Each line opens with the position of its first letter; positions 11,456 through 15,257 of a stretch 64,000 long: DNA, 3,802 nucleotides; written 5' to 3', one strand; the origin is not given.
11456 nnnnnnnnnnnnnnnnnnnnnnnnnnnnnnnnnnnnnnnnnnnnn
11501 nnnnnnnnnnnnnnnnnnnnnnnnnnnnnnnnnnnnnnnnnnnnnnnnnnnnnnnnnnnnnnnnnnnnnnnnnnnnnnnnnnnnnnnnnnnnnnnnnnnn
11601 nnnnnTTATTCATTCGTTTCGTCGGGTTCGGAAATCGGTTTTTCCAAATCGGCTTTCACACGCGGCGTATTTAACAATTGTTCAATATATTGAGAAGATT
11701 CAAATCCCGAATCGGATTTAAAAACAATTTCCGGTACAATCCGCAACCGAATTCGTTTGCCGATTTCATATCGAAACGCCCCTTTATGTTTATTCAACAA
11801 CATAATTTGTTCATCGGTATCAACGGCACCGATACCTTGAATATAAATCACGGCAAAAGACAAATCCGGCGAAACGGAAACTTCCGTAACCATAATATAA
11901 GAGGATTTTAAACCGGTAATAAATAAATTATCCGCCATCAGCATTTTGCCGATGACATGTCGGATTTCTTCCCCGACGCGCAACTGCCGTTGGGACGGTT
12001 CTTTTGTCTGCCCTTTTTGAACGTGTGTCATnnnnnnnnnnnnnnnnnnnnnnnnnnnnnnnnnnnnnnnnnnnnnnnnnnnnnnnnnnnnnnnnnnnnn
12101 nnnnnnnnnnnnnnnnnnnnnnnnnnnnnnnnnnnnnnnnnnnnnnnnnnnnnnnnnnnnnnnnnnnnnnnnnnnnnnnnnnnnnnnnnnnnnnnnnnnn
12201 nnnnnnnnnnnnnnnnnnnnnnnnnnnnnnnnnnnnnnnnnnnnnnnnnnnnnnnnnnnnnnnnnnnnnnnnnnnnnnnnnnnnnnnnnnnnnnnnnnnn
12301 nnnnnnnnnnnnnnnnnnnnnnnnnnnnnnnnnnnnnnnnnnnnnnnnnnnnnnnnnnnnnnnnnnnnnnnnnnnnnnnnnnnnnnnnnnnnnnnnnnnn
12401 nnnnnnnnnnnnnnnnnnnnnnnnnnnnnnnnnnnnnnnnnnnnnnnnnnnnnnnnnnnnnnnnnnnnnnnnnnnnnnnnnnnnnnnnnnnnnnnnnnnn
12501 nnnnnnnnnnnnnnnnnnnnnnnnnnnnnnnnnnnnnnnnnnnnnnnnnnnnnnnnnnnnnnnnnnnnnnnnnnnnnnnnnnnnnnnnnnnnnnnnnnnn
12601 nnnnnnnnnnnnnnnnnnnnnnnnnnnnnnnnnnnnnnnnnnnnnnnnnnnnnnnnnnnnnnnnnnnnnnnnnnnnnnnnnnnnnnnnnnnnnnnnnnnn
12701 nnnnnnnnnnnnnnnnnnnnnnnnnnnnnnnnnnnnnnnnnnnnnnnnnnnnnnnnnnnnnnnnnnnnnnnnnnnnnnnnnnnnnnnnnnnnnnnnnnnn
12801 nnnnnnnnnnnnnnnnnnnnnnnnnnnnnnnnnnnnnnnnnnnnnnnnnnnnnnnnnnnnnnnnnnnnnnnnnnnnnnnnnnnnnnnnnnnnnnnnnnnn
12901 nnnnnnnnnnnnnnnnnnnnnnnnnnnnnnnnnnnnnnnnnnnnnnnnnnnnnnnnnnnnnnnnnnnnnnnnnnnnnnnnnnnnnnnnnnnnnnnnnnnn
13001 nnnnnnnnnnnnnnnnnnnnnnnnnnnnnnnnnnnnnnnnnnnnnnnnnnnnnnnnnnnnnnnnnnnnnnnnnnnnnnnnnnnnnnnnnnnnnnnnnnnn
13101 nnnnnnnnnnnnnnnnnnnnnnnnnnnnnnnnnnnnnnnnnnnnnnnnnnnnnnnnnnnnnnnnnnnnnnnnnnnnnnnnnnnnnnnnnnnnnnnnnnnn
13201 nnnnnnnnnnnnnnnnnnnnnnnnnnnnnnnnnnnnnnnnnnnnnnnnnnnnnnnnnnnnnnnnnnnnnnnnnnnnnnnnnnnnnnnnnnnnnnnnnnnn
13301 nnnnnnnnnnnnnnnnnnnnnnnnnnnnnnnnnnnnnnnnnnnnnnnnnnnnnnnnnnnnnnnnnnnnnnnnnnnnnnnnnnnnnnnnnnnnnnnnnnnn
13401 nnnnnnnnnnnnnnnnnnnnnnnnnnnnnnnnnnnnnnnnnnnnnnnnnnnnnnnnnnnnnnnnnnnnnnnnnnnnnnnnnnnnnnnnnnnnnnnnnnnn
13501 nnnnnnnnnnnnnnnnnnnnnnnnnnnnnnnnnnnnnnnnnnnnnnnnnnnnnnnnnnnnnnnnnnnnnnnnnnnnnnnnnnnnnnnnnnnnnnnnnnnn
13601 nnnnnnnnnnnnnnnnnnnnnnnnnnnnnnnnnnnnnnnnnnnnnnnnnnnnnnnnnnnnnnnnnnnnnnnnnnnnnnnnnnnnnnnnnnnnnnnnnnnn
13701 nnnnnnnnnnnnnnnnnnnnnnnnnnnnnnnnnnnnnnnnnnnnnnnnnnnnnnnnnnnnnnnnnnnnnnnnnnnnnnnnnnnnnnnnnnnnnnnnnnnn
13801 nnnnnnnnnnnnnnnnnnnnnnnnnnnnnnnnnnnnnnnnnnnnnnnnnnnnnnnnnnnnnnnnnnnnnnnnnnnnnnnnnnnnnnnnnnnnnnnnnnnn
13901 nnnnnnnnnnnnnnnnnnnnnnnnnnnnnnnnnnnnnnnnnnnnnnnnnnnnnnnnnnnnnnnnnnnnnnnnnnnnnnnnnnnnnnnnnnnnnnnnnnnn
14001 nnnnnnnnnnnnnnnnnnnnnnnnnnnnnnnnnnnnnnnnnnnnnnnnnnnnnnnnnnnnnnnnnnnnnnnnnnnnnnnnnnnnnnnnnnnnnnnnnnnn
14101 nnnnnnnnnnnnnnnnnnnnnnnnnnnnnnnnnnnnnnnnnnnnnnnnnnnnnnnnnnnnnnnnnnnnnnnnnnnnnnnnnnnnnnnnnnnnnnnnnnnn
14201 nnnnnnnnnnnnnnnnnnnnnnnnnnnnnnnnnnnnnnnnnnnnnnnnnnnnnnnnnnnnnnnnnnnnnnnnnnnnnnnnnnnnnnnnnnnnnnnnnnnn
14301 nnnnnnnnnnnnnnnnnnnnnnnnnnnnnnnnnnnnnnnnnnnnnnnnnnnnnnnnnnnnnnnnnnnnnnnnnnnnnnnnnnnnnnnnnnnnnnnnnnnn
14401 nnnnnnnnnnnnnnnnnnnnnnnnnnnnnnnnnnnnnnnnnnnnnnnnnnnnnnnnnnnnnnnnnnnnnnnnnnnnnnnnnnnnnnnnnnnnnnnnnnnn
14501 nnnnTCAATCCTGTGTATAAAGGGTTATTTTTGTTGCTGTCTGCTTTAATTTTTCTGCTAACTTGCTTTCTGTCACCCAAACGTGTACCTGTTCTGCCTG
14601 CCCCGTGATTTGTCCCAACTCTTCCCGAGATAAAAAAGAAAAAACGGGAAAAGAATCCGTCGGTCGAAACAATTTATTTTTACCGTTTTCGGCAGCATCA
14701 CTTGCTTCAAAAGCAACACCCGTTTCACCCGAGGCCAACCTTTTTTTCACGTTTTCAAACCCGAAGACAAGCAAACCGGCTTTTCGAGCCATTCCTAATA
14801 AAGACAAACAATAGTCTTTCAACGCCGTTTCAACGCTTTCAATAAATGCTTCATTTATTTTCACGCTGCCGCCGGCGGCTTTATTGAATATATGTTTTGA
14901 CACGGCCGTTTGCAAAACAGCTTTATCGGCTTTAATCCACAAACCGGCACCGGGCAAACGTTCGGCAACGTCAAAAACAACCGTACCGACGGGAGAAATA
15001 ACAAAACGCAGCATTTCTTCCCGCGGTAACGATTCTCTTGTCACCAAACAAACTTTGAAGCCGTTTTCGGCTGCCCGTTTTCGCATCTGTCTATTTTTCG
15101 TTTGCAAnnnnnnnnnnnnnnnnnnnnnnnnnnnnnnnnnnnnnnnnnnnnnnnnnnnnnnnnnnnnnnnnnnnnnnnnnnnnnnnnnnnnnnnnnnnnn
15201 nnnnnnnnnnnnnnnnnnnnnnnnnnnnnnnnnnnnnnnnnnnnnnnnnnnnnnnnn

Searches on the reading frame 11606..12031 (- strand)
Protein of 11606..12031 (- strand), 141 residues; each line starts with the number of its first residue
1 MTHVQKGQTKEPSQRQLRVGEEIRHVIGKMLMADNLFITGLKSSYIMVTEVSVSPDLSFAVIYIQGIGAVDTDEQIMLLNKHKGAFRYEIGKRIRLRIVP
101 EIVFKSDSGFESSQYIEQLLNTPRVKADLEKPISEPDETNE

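Call 52: search_protein_families(library=pfam, proteins=[window:11606-12031:-], max_evalue=0.01)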
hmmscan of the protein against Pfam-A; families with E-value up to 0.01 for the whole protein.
window:11606-12031:- (141 aa): 1 family
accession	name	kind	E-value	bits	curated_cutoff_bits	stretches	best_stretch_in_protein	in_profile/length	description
PF02033.23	RBFA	-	4.9e-22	78.7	34.7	1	15-120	1-105/105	Ribosome-binding factor A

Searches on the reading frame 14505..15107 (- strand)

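Call 51: search_protein_families(library=pfam, proteins=[window:14505-15107:-], max_evalue=0.001)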
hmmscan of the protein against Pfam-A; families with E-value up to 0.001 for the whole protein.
window:14505-15107:- (200 aa): 1 family
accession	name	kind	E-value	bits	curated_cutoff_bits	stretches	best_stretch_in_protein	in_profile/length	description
PF04296.18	YlxR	-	1.5e-16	60.4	26.9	1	20-93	3-74/75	Protein of unknown function (DUF448)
